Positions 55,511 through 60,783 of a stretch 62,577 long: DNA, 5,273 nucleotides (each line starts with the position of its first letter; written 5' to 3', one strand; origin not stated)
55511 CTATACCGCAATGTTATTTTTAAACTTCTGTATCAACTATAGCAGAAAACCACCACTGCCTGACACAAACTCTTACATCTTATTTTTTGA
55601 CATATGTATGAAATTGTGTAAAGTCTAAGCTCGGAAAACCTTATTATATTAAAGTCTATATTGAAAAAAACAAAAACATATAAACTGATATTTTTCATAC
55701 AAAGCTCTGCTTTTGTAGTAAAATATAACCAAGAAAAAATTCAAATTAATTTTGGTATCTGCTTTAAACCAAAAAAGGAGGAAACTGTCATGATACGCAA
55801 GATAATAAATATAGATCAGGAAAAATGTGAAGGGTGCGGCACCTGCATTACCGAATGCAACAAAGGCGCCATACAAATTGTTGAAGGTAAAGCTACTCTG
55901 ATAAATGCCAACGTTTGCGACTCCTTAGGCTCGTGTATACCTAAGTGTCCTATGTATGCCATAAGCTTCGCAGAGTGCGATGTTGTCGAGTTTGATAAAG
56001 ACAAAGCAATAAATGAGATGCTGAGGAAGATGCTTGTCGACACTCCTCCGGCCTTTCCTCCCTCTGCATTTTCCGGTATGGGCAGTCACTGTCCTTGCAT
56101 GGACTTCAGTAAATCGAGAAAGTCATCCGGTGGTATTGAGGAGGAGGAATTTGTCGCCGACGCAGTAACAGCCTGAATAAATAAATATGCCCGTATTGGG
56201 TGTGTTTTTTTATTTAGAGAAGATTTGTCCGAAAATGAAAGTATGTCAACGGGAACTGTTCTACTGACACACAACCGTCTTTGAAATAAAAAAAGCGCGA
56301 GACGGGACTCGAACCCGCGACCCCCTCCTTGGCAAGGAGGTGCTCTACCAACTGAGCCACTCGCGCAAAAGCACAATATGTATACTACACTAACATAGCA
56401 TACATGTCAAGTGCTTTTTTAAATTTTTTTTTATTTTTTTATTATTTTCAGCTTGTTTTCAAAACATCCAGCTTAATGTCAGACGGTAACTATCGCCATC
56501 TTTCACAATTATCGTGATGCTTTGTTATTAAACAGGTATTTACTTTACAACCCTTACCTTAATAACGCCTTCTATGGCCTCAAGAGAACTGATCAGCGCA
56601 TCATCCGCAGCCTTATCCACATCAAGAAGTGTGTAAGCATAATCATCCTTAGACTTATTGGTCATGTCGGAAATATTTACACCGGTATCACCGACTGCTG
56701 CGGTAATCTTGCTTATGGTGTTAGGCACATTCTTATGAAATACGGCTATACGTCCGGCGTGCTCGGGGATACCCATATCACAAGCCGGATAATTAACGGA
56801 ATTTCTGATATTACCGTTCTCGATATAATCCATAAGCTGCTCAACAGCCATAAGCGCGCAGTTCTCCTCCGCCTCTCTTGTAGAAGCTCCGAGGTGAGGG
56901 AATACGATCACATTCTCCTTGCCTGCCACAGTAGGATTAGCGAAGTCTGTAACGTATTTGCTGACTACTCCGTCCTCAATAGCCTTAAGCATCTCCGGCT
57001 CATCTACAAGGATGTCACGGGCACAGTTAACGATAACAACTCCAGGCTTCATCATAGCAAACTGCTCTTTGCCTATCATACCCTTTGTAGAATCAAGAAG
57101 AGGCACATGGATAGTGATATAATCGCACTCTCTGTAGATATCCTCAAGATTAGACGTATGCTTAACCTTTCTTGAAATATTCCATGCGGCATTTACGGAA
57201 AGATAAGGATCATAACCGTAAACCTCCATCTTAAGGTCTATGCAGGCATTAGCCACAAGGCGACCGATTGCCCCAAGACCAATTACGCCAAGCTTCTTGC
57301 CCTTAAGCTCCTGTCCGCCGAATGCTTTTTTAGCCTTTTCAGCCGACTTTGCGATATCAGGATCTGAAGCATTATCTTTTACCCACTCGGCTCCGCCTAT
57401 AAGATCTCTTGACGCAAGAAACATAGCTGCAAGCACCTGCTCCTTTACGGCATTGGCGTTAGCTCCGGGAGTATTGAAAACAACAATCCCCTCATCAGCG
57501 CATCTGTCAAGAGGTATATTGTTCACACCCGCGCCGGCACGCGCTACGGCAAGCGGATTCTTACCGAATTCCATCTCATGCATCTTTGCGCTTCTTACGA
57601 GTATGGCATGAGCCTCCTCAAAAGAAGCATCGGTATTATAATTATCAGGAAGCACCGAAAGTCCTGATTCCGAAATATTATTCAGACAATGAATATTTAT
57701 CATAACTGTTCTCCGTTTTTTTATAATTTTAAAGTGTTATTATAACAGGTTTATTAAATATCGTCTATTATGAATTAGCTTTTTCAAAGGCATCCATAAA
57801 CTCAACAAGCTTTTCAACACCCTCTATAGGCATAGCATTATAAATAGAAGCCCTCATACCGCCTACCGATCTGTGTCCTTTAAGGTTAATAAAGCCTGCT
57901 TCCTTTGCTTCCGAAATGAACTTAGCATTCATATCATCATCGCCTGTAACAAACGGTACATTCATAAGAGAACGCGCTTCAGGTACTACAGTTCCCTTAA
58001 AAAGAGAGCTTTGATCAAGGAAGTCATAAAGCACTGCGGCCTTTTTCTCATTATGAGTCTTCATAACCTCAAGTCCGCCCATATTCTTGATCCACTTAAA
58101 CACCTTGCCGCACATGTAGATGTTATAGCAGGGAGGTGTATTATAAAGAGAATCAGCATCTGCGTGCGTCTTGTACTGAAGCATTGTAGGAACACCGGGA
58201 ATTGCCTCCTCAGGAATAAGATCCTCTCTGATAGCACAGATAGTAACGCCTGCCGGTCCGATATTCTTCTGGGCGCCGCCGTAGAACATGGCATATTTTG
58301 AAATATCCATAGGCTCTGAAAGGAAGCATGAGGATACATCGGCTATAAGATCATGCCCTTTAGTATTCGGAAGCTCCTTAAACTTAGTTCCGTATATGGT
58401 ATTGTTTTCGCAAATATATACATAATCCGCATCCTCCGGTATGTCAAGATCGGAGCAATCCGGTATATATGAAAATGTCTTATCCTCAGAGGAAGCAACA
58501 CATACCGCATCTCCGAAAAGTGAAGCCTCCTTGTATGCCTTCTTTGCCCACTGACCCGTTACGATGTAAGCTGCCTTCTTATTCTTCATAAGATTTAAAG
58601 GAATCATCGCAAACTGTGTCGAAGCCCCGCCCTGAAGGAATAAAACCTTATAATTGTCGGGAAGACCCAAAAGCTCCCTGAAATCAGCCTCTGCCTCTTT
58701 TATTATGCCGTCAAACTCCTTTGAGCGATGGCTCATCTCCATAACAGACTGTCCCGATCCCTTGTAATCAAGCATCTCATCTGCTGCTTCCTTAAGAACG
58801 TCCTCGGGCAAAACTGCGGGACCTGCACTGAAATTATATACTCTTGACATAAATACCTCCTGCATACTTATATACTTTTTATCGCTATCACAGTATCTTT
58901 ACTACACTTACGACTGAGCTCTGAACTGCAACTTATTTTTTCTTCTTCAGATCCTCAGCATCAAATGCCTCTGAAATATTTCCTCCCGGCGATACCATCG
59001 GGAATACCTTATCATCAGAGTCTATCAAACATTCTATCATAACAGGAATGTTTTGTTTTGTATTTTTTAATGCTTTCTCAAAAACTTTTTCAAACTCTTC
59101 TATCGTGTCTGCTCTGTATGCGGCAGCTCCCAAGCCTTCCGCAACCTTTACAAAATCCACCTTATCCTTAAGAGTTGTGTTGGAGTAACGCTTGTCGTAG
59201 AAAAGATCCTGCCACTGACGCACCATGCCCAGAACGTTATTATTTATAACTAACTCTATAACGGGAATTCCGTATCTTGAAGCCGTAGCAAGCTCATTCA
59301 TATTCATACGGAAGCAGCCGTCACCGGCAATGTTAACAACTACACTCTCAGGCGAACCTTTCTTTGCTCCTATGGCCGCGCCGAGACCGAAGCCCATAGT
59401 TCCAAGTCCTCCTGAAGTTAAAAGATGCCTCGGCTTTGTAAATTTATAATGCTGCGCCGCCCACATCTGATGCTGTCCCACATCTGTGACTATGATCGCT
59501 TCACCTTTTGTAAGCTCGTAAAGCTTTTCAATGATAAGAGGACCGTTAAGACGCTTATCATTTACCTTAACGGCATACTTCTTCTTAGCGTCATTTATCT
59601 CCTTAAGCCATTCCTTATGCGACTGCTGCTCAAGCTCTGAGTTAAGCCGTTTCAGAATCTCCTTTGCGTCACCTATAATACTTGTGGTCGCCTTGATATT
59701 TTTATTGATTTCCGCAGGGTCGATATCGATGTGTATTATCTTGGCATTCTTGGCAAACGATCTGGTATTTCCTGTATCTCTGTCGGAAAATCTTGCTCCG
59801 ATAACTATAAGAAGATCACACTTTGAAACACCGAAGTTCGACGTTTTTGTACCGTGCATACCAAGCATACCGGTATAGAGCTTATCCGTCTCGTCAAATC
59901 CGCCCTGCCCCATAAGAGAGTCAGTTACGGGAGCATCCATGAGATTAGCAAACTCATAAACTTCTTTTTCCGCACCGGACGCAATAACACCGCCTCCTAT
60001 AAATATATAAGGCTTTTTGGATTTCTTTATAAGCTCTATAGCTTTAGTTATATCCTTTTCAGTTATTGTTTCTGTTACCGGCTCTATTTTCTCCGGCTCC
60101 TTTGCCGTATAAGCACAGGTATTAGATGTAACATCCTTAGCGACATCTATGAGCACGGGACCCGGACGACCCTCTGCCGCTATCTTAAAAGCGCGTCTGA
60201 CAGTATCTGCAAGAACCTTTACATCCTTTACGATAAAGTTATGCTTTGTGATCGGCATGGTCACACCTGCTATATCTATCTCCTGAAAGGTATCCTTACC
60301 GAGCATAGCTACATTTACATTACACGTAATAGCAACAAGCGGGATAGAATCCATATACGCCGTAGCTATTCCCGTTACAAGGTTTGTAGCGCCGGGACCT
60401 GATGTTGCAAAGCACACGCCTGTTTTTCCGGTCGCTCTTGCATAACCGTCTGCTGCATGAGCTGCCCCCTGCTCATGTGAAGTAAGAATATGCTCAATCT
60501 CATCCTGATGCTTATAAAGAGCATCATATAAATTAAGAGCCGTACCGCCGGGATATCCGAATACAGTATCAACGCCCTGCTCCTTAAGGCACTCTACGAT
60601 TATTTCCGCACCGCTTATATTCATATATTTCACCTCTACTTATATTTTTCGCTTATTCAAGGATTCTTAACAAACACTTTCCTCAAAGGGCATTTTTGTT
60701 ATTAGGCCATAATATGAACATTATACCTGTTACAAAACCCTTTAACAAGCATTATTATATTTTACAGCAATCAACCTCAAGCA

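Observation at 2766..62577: Dense dispersed family of ~70-bp nested palindromes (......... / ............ modules) filling the intergenic spacers of a core housekeeping region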

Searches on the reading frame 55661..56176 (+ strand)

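Call 68: search_protein_families(library=ncbifam, proteins=[window:55661-56176:+], max_evalue=0.00001)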
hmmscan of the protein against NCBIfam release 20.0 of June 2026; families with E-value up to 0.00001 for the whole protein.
window:55661-56176:+ (171 aa): 14 families
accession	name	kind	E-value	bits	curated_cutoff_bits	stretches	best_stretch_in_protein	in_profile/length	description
TIGR02179.1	PorD_KorD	subfamily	2e-09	37.4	60.05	1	51-104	22-75/78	2-oxoacid:acceptor oxidoreductase, delta subunit, pyruvate/2-ketoisovalerate family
NF041836.1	rnfB_Methano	equivalog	8.5e-09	35.2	445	1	58-105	145-192/265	Rnf electron transport complex subunit RnfB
NF040864.1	HgcB_ferredoxin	equivalog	1.8e-08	34.1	99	1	49-103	9-63/93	mercury methylation ferredoxin HgcB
TIGR02700.1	flavo_MJ0208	hypoth_equivalog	3e-08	33.2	251.35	1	41-106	135-200/234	dihydromethanopterin reductase (acceptor)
NF040770.1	hetero_SS_HdrA2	exception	3e-08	32.2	1100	1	50-105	573-627/777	CoB-CoM heterodisulfide reductase HdrA2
NF043069.1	T4HPD_activ_SAM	equivalog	4.4e-08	32.8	425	1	39-104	36-100/299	trans-4-hydroxy-L-proline dehydratase activase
NF005505.0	PRK07118.1-4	equivalog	5.3e-08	32.7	378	1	56-105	143-192/265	Fe-S cluster domain-containing protein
TIGR03294.1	FrhG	equivalog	1.1e-07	31.9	245.5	1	46-99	168-218/228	coenzyme F420 hydrogenase subunit gamma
NF010368.0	PRK13795.1-3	equivalog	4.8e-07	28.4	588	1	54-99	587-630/635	hypothetical protein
NF038196.1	ferrodoxin_EFR1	subfamily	1.2e-06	28.8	75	1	13-104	144-232/242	EFR1 family ferrodoxin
NF043039.1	HgcAB_like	equivalog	1.8e-06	27.8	285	1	45-102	291-350/350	HgcAB-like fusion protein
NF005503.0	PRK07118.1-2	equivalog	3.7e-06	26.4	252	0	31-115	143-242/292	RnfABCDGE type electron transport complex subunit B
TIGR04041.1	activase_YjjW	hypoth_equivalog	4.8e-06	26.2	250.2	0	53-100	40-86/276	YjjW family glycine radical enzyme activase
TIGR01944.1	rnfB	subfamily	5.3e-06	26.1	68.7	1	39-106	98-165/190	RnfABCDGE type electron transport complex subunit B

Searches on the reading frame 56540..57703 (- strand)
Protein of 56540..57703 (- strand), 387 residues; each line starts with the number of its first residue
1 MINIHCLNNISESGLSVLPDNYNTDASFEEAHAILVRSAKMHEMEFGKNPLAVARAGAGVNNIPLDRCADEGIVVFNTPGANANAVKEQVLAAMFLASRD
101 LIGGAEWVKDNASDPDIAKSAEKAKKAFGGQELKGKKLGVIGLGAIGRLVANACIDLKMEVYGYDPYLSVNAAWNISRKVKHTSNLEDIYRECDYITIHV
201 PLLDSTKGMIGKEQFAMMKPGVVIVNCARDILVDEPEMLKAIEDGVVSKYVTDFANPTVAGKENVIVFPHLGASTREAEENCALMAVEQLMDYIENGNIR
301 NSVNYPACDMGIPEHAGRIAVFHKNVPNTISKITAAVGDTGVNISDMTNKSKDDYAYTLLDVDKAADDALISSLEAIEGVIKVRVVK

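Call 68: search_protein_families(library=ncbifam, proteins=[window:56540-57703:-], max_evalue=0.00001)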
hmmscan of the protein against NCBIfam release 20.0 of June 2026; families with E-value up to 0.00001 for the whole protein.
window:56540-57703:- (387 aa): 20 families
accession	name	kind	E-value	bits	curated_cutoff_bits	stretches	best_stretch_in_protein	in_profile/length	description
TIGR01327.1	PGDH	equivalog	8.9e-76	255.7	454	2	27-310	37-317/525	phosphoglycerate dehydrogenase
NF008759.0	PRK11790.1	equivalog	1.5e-58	198.4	404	1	28-386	52-409/410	phosphoglycerate dehydrogenase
NF009714.1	PRK13243.1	equivalog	6.4e-35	121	455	1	51-296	69-315/332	glyoxylate reductase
NF011938.0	PRK15409.1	equivalog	6.1e-29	101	492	1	24-304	39-319/324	glyoxylate/hydroxypyruvate reductase GhrB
NF005069.0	PRK06487.1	equivalog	7.8e-28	97.4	448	1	55-296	75-313/320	2-hydroxyacid dehydrogenase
NF041369.1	Dhydh_Halo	equivalog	7.9e-28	97.6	400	1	56-303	62-304/305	D-2-hydroxyacid dehydrogenase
NF006263.0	PRK08410.1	equivalog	7.4e-27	94.5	389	1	54-295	68-308/311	D-2-hydroxyacid dehydrogenase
NF005750.0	PRK07574.1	equivalog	7e-26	91.2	329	1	54-263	119-319/386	NAD-dependent formate dehydrogenase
NF005027.0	PRK06436.1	equivalog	1.5e-25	89.9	261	1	30-303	34-288/303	2-hydroxyacid dehydrogenase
NF005387.0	PRK06932.1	equivalog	6.2e-24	84.5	492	1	53-266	69-271/314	2-hydroxyacid dehydrogenase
NF001309.0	PRK00257.1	equivalog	3.2e-22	79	434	1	128-291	109-275/379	4-phosphoerythronate dehydrogenase PdxB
NF006374.0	PRK08605.1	subfamily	1.3e-21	77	356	1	53-248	73-256/332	D-lactate dehydrogenase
NF000492.1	vanH_gen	exception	1.5e-16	60.3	540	1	127-253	133-250/312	D-lactate dehydrogenase VanH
NF000004.1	vanH-D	exception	5.6e-13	48.7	550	1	129-247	141-250/323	D-lactate dehydrogenase VanH-D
NF000371.1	vanH_Agroup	exception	6.7e-13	48.5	700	1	129-249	140-251/322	VanH-A/VanH-Pt family D-lactate dehydrogenase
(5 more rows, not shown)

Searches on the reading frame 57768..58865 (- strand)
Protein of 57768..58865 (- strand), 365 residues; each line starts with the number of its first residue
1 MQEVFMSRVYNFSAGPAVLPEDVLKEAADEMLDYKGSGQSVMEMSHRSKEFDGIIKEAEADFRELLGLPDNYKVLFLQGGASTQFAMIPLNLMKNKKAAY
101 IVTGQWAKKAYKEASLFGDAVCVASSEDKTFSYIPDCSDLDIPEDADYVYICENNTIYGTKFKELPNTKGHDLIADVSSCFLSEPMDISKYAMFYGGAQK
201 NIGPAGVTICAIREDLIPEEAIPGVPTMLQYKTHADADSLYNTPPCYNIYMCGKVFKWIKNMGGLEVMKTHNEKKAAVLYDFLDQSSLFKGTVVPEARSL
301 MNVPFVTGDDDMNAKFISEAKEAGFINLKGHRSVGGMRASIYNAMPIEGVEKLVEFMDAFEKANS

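Call 68: search_protein_families(library=ncbifam, proteins=[window:57768-58865:-], max_evalue=0.00001)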
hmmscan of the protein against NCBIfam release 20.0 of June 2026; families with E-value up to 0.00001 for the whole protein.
window:57768-58865:- (365 aa): 6 families
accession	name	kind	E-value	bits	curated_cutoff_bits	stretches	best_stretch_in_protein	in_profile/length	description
NF003764.0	PRK05355.1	equivalog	1.5e-163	543.8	253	1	6-364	1-356/357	3-phosphoserine/phosphohydroxythreonine transaminase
TIGR01364.1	serC_1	equivalog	7.3e-153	508.7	443.6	1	9-363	1-357/358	phosphoserine transaminase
NF009112.0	PRK12462.1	equivalog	8.6e-111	370.2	563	1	10-363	7-363/365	phosphoserine transaminase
TIGR01366.1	serC_3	equivalog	3.4e-16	59.4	401.65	1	35-358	23-355/361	phosphoserine transaminase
NF002841.0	PRK03080.1-2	equivalog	8.7e-11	41.4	477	1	39-316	34-322/389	phosphoserine transaminase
TIGR01365.1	serC_2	equivalog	1.9e-09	37.1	448.2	1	40-315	26-312/374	phosphoserine transaminase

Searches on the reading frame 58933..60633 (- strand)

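Call 68: search_protein_families(library=ncbifam, proteins=[window:58933-60633:-], max_evalue=0.00001)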
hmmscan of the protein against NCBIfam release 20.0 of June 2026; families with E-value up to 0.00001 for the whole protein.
window:58933-60633:- (566 aa): 53 families (the best 25 are shown)
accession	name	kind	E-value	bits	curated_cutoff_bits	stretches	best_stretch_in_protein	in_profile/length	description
NF004710.0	PRK06048.1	equivalog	2.3e-224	746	976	1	5-560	7-560/561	acetolactate synthase large subunit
TIGR00118.1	acolac_lg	equivalog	1.1e-222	740.5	538.35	1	7-557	2-554/557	biosynthetic-type acetolactate synthase large subunit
NF004919.0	PRK06276.1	equivalog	1.3e-205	684.1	866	1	7-562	2-562/582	acetolactate synthase large subunit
NF006319.0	PRK08527.1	equivalog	5.5e-199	662.2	905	1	4-555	2-556/565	acetolactate synthase large subunit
NF005651.0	PRK07418.1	subfamily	6.3e-199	662.1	942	1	4-552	17-574/617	acetolactate synthase large subunit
NF006524.0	PRK08978.1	equivalog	8.6e-198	658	738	1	7-556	2-543/548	acetolactate synthase 2 catalytic subunit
NF005860.0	PRK07789.1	equivalog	1.5e-195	651.1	881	1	4-561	32-602/615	acetolactate synthase large subunit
NF005824.0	PRK07710.1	equivalog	4.4e-191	636.1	976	1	5-555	16-566/573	acetolactate synthase large subunit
NF005228.0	PRK06725.1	equivalog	8.7e-190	631.7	991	1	3-552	13-560/571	acetolactate synthase large subunit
NF006581.0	PRK09107.1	equivalog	1.1e-184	615.1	974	1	5-553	10-569/595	acetolactate synthase 3 large subunit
NF005409.0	PRK06965.1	equivalog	1.2e-184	615.1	1035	1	5-557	20-581/587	acetolactate synthase 3 catalytic subunit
NF006016.1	PRK08155.1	equivalog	3.7e-181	603.3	870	1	5-553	2-548/554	acetolactate synthase large subunit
NF005058.0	PRK06466.1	equivalog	4.1e-179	596.8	951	1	6-551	4-561/574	acetolactate synthase 3 large subunit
NF005364.0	PRK06882.1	equivalog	6.2e-174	579.5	1083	1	5-556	3-564/574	acetolactate synthase 3 large subunit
NF006525.0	PRK08979.1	equivalog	1.1e-170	568.8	1084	1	5-556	3-564/572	acetolactate synthase 3 large subunit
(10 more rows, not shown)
